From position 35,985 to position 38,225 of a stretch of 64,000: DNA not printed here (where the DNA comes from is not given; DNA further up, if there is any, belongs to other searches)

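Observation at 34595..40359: Four-gene minus-strand cluster of unknown function built around a CbbX/SpoVK-type AAA+ ATPase, next to a tRNA junction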

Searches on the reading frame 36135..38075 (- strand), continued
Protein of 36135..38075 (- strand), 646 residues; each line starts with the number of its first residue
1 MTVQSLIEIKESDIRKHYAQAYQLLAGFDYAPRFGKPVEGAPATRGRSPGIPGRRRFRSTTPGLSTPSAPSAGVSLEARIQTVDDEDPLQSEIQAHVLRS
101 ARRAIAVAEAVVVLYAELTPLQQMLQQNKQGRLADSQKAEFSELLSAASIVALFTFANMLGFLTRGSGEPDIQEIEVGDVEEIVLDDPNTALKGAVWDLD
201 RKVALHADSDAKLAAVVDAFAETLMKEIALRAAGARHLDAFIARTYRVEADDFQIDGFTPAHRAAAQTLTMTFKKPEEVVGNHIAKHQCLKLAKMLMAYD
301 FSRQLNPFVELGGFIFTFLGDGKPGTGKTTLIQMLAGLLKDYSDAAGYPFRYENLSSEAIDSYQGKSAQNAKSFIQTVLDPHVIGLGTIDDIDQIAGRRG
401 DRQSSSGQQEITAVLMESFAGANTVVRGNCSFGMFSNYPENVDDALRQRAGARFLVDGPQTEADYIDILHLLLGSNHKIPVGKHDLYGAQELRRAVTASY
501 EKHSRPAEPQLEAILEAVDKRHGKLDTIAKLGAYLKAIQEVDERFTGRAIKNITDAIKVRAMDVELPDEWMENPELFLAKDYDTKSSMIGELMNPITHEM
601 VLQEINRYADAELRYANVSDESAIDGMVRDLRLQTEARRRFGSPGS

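Call 38: find_encoding_contigs(protein=P0093, flank=10000, max_places=2)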
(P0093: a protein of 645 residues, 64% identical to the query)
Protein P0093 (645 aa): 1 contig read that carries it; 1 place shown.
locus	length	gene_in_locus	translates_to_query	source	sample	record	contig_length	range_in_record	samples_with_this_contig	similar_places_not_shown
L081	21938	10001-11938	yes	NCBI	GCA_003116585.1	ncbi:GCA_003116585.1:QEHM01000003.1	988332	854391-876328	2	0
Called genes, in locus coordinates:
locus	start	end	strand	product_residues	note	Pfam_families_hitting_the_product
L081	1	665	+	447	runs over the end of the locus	PF01554:MatE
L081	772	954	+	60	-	-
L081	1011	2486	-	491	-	PF00171:Aldedh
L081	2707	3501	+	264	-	PF20434:BD-FAE (weak), PF07859:Abhydrolase_3 (weak)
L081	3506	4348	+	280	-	-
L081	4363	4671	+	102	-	-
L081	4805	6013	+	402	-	PF01321:Creatinase_N, PF00557:Peptidase_M24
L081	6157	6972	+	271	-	PF03734:YkuD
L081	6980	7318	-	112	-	PF05899:Cupin_3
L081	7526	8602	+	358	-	-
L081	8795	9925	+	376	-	-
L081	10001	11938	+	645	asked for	PF00004:AAA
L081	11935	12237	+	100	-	-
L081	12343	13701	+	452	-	PF20343:DUF6638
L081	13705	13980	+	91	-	-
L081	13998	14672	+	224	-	PF07509:DUF1523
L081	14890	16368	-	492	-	PF00496:SBP_bac_5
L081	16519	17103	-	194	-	PF00293:NUDIX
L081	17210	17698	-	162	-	PF00578:AhpC-TSA, PF08534:Redoxin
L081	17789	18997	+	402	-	PF01266:DAO (faint), PF07992:Pyr_redox_2, PF13450:NAD_binding_8 (faint), PF00070:Pyr_redox, PF14759:Reductase_C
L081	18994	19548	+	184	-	PF03602:Cons_hypoth95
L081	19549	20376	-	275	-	PF00557:Peptidase_M24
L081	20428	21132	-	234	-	PF17746:SfsA_N, PF03749:SfsA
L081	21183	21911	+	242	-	PF00994:MoCF_biosynth, PF24102:FLAD1_M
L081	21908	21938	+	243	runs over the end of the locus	PF00583:Acetyltransf_1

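Call 47: search_protein_families(library=phrogs, proteins=[window:36135-38075:-], max_evalue=0.1)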
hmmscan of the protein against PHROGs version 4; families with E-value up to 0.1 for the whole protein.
window:36135-38075:- (646 aa): 6 families
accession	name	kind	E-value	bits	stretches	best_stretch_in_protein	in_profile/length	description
phrog_168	-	DNA, RNA and nucleotide metabolism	6.2e-08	33.7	1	298-589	26-268/314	clamp loader of DNA polymerase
phrog_3757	-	unknown function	1.2e-07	32.5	1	322-450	133-247/367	-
phrog_7485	-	unknown function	0.00071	19.6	1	316-339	228-251/430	-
phrog_293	-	moron, auxiliary metabolic gene and host takeover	0.036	13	1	322-343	170-191/1058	ABC transporter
phrog_3277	-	DNA, RNA and nucleotide metabolism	0.047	14.5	1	321-438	16-127/168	DnaC-like helicase loader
phrog_9172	-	unknown function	0.091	12.6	0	317-463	109-249/509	-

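Call 65: search_dna_similar(query=window:36135-38075:-, collection=plasmids, mode=protein, max_evalue=1e-20, max_rows=15)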
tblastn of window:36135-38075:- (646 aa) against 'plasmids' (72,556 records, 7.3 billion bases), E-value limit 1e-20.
Records with a match: 10; places in all: 10; records where one place covers at least 80% of the query: 10.
Best place of each record, by identity: <60% 10.
By first word of the organism name: Sinorhizobium 4; Vibrio 4; Shinella 1; Rhizobium 1.
By predicted mobility (MOB-suite, as given by PLSDB): non-mobilizable 10.
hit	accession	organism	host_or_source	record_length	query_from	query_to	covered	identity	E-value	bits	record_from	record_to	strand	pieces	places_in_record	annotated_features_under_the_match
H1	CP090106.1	Sinorhizobium meliloti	Medicago,Cell culture,Plant nodule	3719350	74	624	85%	55.9%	0e+0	590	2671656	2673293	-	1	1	ATP-binding protein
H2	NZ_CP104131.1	Sinorhizobium sp. K101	Phaseolus vulgaris,cell ...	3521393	74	624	85%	55.9%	0e+0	587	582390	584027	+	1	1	none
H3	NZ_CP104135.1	Sinorhizobium sp. C101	Phaseolus vulgaris,cell ...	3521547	74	624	85%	55.9%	0e+0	587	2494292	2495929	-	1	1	none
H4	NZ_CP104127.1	Sinorhizobium sp. M103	Phaseolus vulgaris,cell ...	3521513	74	624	85%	55.9%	0e+0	586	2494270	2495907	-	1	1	none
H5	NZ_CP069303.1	Shinella sp. PSBB067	monoisolate,Minnesota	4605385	74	639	88%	53.9%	0e+0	580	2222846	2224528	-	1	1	none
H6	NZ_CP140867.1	Rhizobium leguminosarum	Trifolium pratense,whole organism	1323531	119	637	80%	55.3%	1e-173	555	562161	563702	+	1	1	record has no annotation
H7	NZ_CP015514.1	Vibrio vulnificus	Mactra veneriformis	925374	4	637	98%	39.7%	2e-137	451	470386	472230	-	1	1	ATP-binding protein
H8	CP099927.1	Vibrio parahaemolyticus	Anadara tuberculosa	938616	4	637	98%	39.6%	7e-137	449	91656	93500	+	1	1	ATP-binding protein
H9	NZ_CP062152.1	Vibrio parahaemolyticus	oyster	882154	4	637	98%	39.3%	2e-135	445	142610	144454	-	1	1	ATP-binding protein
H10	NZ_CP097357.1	Vibrio parahaemolyticus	oyster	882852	4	637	98%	39.3%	2e-135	445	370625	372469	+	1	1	ATP-binding protein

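Call 66: search_dna_similar(query=window:36135-38075:-, collection=phages, mode=protein, max_evalue=1e-10, max_rows=10)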
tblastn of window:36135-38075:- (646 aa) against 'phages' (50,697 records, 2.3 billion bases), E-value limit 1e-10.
No match.

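Call 67: find_related_loci(query=A1, collection=viral_contigs, flank=8000)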
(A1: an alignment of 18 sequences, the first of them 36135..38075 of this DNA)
Query A1 (646 aa) in viral_contigs; peptide patterns used: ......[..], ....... (x = any residue, [..] = any of these).
83 stretches matched a pattern; 1 encode a relative of the query (tblastn E <= 1e-3); 1 distinct loci.
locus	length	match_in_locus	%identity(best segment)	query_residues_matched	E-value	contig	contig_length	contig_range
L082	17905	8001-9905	49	4-641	0e+0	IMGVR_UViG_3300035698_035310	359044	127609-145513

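Call 68: get_annotated_region(hit=H1, flank=8000)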
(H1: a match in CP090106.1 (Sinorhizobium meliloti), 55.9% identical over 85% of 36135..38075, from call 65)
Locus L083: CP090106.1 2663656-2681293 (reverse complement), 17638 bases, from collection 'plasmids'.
description: Sinorhizobium meliloti strain Ak57 plasmid pSymB, complete sequence
organism: Sinorhizobium meliloti (NCBI taxid 382)
taxonomy: Bacteria; Pseudomonadota; Alphaproteobacteria; Hyphomicrobiales; Rhizobiaceae; Sinorhizobium; Sinorhizobium meliloti
host: -; source: Medicago,Cell culture,Plant nodule; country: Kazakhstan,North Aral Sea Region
typing (MOB-suite, as given by PLSDB): non-mobilizable
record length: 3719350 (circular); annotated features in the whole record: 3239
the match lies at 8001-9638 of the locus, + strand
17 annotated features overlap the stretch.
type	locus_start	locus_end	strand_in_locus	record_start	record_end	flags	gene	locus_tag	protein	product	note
CDS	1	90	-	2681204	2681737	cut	-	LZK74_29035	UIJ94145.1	ATP-binding protein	-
CDS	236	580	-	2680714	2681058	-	-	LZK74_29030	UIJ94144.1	metalloregulator ArsR/SmtB family transcription factor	-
CDS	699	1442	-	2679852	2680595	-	-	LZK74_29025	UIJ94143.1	HugZ family protein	-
CDS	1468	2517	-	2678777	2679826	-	choV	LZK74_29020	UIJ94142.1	choline ABC transporter ATP-binding protein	-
CDS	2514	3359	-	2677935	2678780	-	choW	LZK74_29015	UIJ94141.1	choline ABC transporter permease subunit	-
CDS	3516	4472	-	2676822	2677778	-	-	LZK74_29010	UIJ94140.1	choline ABC transporter substrate-binding protein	-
CDS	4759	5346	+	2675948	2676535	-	-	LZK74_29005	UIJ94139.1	thymidine kinase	-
CDS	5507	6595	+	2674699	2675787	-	-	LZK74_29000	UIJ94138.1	hypothetical protein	-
CDS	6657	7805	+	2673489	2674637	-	-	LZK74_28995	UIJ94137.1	hypothetical protein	-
CDS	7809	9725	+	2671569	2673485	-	-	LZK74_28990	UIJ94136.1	ATP-binding protein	-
CDS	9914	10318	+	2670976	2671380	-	-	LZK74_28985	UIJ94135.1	endonuclease domain-containing protein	-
CDS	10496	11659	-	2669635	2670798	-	-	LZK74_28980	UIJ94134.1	IS4-like element ISRm16 family transposase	-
CDS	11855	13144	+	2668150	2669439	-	-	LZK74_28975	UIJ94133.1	hypothetical protein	-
CDS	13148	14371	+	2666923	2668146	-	-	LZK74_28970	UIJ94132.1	DUF2333 family protein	-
CDS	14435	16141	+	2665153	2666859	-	-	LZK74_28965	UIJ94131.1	formate--tetrahydrofolate ligase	-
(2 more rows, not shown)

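Call 69: get_annotated_region(hit=H7, flank=8000)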
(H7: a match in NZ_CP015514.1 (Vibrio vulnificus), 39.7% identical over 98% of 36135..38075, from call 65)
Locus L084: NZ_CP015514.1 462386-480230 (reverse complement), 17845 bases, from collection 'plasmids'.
description: Vibrio vulnificus strain FORC_036 plasmid unnamed, complete sequence
organism: Vibrio vulnificus (NCBI taxid 672)
taxonomy: Bacteria; Pseudomonadota; Gammaproteobacteria; Vibrionales; Vibrionaceae; Vibrio; Vibrio vulnificus
host: -; source: Mactra veneriformis; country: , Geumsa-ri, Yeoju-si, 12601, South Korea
typing (MOB-suite, as given by PLSDB): non-mobilizable
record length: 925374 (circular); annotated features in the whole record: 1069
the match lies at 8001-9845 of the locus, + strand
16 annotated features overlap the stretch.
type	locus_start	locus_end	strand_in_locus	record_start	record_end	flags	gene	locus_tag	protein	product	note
CDS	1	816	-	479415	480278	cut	-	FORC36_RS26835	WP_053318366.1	hypothetical protein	-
CDS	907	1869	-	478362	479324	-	-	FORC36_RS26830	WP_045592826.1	hypothetical protein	-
CDS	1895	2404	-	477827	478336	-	-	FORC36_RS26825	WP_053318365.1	hypothetical protein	-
CDS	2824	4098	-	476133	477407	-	-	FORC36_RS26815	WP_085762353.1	RNase H family protein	-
CDS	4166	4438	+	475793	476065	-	-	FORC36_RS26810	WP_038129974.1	hypothetical protein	-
CDS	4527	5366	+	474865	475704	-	-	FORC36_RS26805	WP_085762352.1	hypothetical protein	-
CDS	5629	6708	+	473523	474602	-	-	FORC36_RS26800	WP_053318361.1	hypothetical protein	-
CDS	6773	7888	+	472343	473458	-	-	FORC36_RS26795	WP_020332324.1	hypothetical protein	-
CDS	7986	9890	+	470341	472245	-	-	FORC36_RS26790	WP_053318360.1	ATP-binding protein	-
CDS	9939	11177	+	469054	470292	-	-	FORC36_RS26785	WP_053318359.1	DUF6638 family protein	-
CDS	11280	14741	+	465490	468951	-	mfd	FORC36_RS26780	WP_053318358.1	transcription-repair coupling factor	GO:0006281 - DNA repair [Evidence IEA]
CDS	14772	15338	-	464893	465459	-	-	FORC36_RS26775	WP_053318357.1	DUF3592 domain-containing protein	-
CDS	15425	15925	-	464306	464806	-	-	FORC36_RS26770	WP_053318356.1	hypothetical protein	-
CDS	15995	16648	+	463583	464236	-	-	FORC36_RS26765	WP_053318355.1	hypothetical protein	-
CDS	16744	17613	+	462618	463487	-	-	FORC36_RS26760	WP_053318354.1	A24 family peptidase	-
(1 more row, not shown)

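Call 74: list_cluster_members(proteins=[L083:5507-6592:+, L083:6657-7802:+, L083:7809-9722:+, L083:11855-13141:+, L083:13148-14368:+])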
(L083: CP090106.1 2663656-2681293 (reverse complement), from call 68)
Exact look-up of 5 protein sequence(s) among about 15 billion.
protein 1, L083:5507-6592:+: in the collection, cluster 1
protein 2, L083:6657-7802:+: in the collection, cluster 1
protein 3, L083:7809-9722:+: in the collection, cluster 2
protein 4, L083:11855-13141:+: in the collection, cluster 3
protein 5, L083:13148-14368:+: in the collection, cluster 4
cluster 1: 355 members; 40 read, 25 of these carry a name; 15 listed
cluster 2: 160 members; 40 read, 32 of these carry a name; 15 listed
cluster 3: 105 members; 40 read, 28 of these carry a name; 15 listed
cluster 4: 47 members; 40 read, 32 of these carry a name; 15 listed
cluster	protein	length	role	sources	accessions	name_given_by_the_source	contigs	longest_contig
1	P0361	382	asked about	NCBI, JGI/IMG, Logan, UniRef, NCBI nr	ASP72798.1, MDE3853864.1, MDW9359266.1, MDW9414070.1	hypothetical protein NKZ03_13300 [Sinorhizobium meliloti] | hypothetical protein | hypothetical protein n=1 Tax=Rhizobium meliloti TaxID=382 RepID=UPI0004015500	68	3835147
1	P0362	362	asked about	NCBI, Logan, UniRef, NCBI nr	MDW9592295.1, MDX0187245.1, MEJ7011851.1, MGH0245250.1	hypothetical protein GOA63_08625 [Sinorhizobium meliloti] | hypothetical protein n=1 Tax=Rhizobium meliloti TaxID=382 RepID=UPI0012948E06 | hypothetical protein [Sinorhizobium meliloti]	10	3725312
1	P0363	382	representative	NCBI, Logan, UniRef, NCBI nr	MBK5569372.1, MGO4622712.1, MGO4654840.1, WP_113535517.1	hypothetical protein AB4Z34_08720 [Ensifer sp. 2YAB10] | hypothetical protein n=1 Tax=unclassified Ensifer TaxID=2633371 RepID=UPI000DE1EE33 | hypothetical protein [Ensifer sp. SSB1]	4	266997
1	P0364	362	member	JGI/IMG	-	hypothetical protein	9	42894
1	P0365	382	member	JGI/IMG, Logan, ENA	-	hypothetical protein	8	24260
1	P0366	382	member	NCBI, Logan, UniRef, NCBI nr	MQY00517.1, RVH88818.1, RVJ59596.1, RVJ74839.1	hypothetical protein CN074_23545 [Sinorhizobium medicae] | hypothetical protein n=1 Tax=Sinorhizobium medicae TaxID=110321 RepID=UPI000FD559E5 | hypothetical protein [Sinorhizobium medicae]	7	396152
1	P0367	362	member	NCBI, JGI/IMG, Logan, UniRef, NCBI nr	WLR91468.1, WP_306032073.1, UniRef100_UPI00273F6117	hypothetical protein [Shinella zoogloeoides] | chromosome segregation ATPase | hypothetical protein n=1 Tax=Shinella zoogloeoides TaxID=352475 RepID=UPI00273F6117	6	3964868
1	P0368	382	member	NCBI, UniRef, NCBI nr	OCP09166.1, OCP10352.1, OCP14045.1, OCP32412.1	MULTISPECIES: hypothetical protein [unclassified Ensifer] | hypothetical protein n=1 Tax=unclassified Ensifer TaxID=2633371 RepID=UPI0008134CA5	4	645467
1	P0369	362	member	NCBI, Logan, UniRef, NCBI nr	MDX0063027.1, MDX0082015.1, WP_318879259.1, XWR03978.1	hypothetical protein GOB13_11795 [Sinorhizobium meliloti] | hypothetical protein n=1 Tax=Rhizobium meliloti TaxID=382 RepID=UPI00299F3766 | hypothetical protein [Sinorhizobium meliloti]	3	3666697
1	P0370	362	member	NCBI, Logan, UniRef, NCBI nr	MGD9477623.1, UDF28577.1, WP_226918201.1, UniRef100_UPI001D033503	UNVERIFIED_ORG: hypothetical protein LHK14_13770 [Roseateles sp. XES5] | hypothetical protein n=1 Tax=Shinella sp. G-2 TaxID=3133141 RepID=UPI001D033503 | hypothetical protein [Roseateles sp. XES5]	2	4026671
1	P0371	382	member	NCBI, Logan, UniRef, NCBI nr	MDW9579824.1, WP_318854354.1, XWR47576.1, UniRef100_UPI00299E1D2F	hypothetical protein GOB17_08920 [Sinorhizobium meliloti] | hypothetical protein n=1 Tax=Rhizobium meliloti TaxID=382 RepID=UPI00299E1D2F | hypothetical protein [Sinorhizobium meliloti]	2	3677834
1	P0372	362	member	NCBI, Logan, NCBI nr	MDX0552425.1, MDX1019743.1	hypothetical protein GOL37_11910 [Sinorhizobium medicae] | hypothetical protein [Sinorhizobium medicae]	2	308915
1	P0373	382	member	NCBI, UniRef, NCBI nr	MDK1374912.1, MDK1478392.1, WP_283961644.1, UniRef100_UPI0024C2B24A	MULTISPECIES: hypothetical protein [unclassified Sinorhizobium] | hypothetical protein n=1 Tax=unclassified Sinorhizobium TaxID=2613772 RepID=UPI0024C2B24A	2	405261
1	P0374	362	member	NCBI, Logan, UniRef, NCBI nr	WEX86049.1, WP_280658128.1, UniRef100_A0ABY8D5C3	hypothetical protein PZN02_002302 [Sinorhizobium garamanticum] | Uncharacterized protein n=1 Tax=Sinorhizobium garamanticum TaxID=680247 ... | hypothetical protein [Sinorhizobium garamanticum]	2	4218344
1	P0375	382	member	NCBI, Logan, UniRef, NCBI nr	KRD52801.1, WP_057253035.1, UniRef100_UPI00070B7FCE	hypothetical protein [Ensifer sp. Root278] | hypothetical protein n=1 Tax=Ensifer sp. Root278 TaxID=1736509 RepID=UPI00070B7FCE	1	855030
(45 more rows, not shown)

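Call 77: search_protein_families(library=pfam, proteins=[L082:898-1416:+, L082:1429-2205:+, L082:3727-4758:+, L082:11072-11869:+, L082:11954-12829:+, L082:12874-13674:+, L082:13718-14236:+, L082:14226-14786:+, L082:14808-15671:+, L082:15729-16259:+], max_evalue=0.001)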
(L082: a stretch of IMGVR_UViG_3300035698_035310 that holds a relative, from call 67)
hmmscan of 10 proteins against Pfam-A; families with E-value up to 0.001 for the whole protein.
L082:898-1416:+ (172 aa): 1 family
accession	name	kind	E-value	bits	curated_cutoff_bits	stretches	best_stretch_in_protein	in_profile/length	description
PF02154.20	FliM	-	2.8e-22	80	27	1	5-169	19-180/192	Flagellar motor switch protein FliM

L082:1429-2205:+ (258 aa): 0 families

L082:3727-4758:+ (343 aa): 1 family
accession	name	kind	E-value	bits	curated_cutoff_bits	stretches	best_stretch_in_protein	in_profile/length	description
PF10095.14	DUF2333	-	7.7e-91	304.9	22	1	20-343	13-330/330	Uncharacterized protein conserved in bacteria (DUF2333)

L082:11072-11869:+ (265 aa): 0 families

L082:11954-12829:+ (291 aa): 0 families

L082:12874-13674:+ (266 aa): 2 families
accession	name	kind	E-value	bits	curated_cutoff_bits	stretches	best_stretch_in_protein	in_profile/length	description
PF00929.31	RNase_T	-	8.2e-16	59.4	24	1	13-175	2-160/164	Exonuclease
PF12843.12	QSregVF_b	-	0.0004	20.6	22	1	210-238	13-36/66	Putative quorum-sensing-regulated virulence factor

L082:13718-14236:+ (172 aa): 0 families

L082:14226-14786:+ (186 aa): 0 families

L082:14808-15671:+ (287 aa): 2 families
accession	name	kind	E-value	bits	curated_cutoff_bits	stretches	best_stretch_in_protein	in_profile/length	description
PF01556.23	DnaJ_C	-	7e-44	150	26.6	1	120-269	3-152/152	DnaJ C terminal domain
PF00226.36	DnaJ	-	1.7e-27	95.7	27.8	1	9-71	1-63/63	DnaJ domain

L082:15729-16259:+ (176 aa): 1 family
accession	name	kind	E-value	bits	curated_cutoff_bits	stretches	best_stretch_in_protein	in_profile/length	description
PF01327.26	Pep_deformylase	-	1.7e-38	132.1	22.8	1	32-156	23-153/156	Polypeptide deformylase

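Call 79: search_protein_families(library=pfam, proteins=[L084:4527-5366:+, L084:4166-4438:+, L084:5629-6708:+, L084:6773-7888:+, L084:9939-11177:+, L083:13148-14368:+, L083:9914-10318:+, L081:13705-13980:+, L081:11935-12237:+], max_evalue=0.01)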
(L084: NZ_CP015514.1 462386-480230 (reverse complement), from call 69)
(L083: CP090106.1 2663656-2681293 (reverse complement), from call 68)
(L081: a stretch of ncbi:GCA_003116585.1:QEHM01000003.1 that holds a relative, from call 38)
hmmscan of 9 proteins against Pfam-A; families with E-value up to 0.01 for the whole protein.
L084:4527-5366:+ (279 aa): 0 families

L084:4166-4438:+ (90 aa): 0 families

L084:5629-6708:+ (359 aa): 0 families

L084:6773-7888:+ (371 aa): 0 families

L084:9939-11177:+ (412 aa): 1 family
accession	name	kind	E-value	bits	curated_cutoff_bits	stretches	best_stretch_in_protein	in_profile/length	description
PF20343.3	DUF6638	-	1.6e-58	199.1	27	1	14-410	4-393/439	Family of unknown function (DUF6638)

L083:13148-14368:+ (407 aa): 1 family
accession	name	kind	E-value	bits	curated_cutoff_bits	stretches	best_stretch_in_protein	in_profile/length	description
PF10095.14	DUF2333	-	6.2e-16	58.7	22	2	181-296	86-196/330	Uncharacterized protein conserved in bacteria (DUF2333)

L083:9914-10318:+ (134 aa): 2 families
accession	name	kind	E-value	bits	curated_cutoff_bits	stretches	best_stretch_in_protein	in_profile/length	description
PF04480.18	DUF559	-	8.5e-35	119.4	20.6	1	7-112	2-108/109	Protein of unknown function (DUF559)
PF18741.7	MTES_1575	-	1.6e-09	38.1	38.2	1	36-111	12-95/96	REase_MTES_1575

L081:13705-13980:+ (91 aa): 0 families

L081:11935-12237:+ (100 aa): 0 families
